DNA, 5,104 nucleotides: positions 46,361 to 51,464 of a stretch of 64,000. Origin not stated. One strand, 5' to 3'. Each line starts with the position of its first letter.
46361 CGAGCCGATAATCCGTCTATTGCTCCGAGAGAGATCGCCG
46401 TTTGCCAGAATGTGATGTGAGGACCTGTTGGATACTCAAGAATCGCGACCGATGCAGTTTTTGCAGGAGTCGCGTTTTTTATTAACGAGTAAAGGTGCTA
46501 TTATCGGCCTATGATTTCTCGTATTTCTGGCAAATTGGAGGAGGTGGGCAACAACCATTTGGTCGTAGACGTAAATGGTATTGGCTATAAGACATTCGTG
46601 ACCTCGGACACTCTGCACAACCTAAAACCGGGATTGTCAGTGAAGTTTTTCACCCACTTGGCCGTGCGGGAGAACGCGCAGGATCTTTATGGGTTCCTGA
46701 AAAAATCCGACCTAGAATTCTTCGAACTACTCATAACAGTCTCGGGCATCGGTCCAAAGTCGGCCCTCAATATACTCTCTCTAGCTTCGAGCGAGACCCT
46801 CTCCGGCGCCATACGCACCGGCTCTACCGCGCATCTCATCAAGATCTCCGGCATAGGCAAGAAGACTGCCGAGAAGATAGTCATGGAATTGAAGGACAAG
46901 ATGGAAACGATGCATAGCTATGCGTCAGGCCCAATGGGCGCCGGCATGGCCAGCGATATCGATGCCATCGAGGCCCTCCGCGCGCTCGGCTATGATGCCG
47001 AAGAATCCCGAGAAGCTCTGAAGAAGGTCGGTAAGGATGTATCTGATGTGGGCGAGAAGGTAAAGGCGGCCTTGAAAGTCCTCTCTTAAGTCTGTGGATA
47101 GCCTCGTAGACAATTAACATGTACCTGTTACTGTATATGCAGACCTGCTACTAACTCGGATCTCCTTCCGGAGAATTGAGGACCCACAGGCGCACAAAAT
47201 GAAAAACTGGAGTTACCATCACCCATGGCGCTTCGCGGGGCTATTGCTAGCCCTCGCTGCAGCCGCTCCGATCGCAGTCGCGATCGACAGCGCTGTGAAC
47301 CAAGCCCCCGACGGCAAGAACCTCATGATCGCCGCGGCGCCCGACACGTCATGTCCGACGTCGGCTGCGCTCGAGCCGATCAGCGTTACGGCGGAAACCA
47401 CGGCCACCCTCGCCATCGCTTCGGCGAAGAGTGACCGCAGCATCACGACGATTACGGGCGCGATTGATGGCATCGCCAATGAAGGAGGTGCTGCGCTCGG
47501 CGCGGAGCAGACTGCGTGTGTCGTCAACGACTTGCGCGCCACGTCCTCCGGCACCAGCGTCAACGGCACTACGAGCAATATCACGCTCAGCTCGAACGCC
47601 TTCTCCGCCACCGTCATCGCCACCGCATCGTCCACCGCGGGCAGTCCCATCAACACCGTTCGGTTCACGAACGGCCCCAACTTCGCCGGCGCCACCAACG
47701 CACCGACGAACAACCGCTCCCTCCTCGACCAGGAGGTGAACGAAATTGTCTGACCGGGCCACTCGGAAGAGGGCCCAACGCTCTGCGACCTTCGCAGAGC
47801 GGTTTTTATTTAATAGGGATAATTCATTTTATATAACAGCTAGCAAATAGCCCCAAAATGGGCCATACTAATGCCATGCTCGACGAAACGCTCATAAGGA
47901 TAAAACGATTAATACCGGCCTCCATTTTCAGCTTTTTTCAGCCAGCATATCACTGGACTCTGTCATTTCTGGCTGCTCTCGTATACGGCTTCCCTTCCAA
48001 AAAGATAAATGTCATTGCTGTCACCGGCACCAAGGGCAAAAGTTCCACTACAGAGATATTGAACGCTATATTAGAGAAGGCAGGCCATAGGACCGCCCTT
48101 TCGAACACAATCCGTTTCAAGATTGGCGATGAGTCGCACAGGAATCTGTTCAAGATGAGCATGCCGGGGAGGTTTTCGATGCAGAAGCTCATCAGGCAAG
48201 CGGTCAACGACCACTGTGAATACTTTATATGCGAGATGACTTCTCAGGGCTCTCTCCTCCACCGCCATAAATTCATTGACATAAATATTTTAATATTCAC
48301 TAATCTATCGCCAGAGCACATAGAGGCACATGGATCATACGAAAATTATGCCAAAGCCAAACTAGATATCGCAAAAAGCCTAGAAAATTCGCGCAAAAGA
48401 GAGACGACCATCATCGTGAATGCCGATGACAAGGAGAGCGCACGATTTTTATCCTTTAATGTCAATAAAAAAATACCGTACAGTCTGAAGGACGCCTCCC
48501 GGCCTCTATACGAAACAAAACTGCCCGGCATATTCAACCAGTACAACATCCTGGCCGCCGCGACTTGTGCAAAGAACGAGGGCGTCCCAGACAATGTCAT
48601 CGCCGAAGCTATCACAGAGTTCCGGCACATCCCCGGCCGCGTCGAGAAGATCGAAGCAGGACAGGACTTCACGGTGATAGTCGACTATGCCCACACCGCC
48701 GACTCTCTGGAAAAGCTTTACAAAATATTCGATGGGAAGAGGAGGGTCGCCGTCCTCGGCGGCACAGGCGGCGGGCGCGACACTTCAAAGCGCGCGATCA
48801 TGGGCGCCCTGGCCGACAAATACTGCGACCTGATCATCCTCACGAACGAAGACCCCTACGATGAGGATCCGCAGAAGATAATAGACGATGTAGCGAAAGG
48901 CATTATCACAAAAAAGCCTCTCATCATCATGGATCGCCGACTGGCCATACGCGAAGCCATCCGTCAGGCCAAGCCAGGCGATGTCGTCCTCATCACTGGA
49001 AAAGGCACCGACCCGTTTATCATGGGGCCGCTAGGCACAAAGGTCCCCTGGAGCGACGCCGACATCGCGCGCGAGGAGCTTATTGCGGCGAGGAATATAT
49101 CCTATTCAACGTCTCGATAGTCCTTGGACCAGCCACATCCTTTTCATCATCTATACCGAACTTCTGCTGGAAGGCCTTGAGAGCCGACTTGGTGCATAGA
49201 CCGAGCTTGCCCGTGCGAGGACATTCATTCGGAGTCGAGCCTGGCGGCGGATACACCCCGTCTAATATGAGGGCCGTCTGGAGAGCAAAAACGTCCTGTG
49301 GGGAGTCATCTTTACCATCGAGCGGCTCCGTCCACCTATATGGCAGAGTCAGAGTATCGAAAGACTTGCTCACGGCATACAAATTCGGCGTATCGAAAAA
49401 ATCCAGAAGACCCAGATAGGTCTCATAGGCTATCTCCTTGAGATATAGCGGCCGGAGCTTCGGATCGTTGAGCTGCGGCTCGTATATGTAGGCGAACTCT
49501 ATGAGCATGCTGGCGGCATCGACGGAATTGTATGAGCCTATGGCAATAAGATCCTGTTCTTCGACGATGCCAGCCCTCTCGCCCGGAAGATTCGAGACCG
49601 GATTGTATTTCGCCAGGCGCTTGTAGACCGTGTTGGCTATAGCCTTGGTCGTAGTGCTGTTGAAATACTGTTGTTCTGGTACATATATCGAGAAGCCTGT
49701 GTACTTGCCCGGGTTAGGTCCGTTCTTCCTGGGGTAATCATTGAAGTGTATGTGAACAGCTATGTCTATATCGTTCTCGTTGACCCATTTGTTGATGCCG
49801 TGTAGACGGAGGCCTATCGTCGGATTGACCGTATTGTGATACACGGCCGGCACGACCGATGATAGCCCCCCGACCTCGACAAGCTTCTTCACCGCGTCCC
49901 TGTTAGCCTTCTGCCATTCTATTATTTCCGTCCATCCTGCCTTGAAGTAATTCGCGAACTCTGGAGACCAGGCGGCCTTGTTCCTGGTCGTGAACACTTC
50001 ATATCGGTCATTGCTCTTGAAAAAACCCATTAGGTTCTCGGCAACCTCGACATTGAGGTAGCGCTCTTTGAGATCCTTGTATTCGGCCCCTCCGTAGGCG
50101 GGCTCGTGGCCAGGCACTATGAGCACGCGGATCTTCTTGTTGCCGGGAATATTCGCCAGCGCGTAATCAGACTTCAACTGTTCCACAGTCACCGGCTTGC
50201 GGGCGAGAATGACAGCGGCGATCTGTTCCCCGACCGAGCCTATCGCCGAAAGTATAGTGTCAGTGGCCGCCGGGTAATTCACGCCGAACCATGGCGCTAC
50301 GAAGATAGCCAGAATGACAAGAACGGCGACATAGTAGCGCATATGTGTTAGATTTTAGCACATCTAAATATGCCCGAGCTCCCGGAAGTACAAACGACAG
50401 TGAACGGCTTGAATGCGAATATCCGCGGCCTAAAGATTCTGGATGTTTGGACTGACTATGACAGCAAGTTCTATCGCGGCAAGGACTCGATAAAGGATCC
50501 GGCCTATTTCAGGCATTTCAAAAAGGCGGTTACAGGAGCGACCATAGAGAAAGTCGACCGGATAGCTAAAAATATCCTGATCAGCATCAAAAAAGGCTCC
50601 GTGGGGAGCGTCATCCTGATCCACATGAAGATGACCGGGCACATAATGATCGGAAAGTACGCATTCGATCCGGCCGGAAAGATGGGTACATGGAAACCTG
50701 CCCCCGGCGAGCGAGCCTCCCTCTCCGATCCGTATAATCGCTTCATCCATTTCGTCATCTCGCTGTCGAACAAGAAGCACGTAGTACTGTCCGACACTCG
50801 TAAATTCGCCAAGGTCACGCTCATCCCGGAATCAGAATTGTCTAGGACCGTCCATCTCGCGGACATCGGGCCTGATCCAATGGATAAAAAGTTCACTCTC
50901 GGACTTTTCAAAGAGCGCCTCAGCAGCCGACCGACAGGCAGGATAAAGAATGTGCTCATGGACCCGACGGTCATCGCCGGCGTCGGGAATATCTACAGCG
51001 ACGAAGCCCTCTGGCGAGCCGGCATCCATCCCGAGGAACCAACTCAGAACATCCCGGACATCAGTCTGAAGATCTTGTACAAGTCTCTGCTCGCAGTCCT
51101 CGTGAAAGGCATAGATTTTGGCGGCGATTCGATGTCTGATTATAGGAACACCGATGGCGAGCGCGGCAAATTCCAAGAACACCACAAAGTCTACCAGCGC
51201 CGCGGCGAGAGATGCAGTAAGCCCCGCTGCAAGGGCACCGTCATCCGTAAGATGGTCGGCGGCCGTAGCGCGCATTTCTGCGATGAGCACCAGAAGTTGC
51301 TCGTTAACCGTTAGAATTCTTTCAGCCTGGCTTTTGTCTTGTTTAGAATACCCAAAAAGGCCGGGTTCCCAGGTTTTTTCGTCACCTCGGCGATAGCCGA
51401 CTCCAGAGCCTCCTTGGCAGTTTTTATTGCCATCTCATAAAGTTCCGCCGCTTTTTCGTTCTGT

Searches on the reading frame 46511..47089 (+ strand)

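Call 81: search_protein_families(library=pfam, proteins=[window:46511-47089:+], max_evalue=0.00001)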
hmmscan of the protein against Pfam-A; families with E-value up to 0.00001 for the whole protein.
window:46511-47089:+ (192 aa): 5 families
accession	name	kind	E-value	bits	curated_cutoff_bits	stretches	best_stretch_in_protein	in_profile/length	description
PF01330.27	RuvA_N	-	3e-21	75.7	23.6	1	1-61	1-61/61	RuvA N terminal domain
PF14520.12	HHH_5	-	1.8e-15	57.5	27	1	71-129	1-57/57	Helix-hairpin-helix domain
PF00633.29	HHH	-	1.2e-08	34.8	24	0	100-123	4-27/30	Helix-hairpin-helix motif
PF07499.19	RuvA_C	-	1.2e-07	32.5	24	1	151-192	5-47/47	RuvA, C-terminal domain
PF12836.13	HHH_3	-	5e-06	27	27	0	101-124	8-31/65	Helix-hairpin-helix motif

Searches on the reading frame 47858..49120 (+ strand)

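Call 81: search_protein_families(library=pfam, proteins=[window:47858-49120:+], max_evalue=0.00001)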
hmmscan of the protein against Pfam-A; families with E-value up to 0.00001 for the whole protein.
window:47858-49120:+ (420 aa): 2 families
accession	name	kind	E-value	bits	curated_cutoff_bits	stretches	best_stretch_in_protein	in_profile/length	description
PF08245.18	Mur_ligase_M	-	1.2e-32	113.9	24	1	55-236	1-198/200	Mur ligase middle domain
PF02875.26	Mur_ligase_C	-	2.8e-26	93.2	28.4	1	260-383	1-127/127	Mur ligase, glutamate ligase domain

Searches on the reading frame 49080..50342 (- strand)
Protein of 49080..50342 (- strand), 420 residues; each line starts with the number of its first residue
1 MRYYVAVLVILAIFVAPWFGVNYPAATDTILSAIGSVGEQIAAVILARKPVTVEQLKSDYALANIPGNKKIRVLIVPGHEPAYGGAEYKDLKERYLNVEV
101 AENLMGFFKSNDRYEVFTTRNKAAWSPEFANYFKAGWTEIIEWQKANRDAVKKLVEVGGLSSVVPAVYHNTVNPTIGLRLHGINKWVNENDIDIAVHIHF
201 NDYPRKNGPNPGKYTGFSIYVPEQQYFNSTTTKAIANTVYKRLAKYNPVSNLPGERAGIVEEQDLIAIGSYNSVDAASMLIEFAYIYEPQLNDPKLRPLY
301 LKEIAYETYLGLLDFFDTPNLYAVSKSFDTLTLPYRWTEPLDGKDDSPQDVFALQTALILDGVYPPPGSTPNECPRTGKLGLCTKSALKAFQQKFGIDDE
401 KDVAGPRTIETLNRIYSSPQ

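Call 81: search_protein_families(library=pfam, proteins=[window:49080-50342:-], max_evalue=0.00001)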
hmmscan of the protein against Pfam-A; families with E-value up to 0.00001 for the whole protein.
window:49080-50342:- (420 aa): 1 family
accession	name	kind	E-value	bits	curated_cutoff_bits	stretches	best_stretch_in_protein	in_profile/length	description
PF01520.23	Amidase_3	-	4.8e-12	46.7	27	1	73-312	1-172/174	N-acetylmuramoyl-L-alanine amidase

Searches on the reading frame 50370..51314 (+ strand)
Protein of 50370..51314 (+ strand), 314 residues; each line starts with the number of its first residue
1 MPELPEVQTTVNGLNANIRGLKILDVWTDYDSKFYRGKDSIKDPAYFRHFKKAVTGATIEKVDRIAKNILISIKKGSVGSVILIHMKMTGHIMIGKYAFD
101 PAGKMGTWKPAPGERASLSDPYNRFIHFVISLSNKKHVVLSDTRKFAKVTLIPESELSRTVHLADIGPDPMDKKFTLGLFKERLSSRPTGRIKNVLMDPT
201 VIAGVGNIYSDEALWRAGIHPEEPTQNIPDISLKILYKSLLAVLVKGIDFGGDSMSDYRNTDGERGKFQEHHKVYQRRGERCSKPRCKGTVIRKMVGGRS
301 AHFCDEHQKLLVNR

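Call 81: search_protein_families(library=pfam, proteins=[window:50370-51314:+], max_evalue=0.00001)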
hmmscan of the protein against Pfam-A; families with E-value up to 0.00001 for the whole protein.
window:50370-51314:+ (314 aa): 2 families
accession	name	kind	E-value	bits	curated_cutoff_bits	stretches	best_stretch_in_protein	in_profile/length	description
PF06831.19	H2TH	-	1.9e-23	82.7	34.7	1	166-257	1-91/93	Formamidopyrimidine-DNA glycosylase H2TH domain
PF01149.29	Fapy_DNA_glyco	-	1.1e-20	74.8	25.5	1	1-149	1-117/117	Formamidopyrimidine-DNA glycosylase N-terminal domain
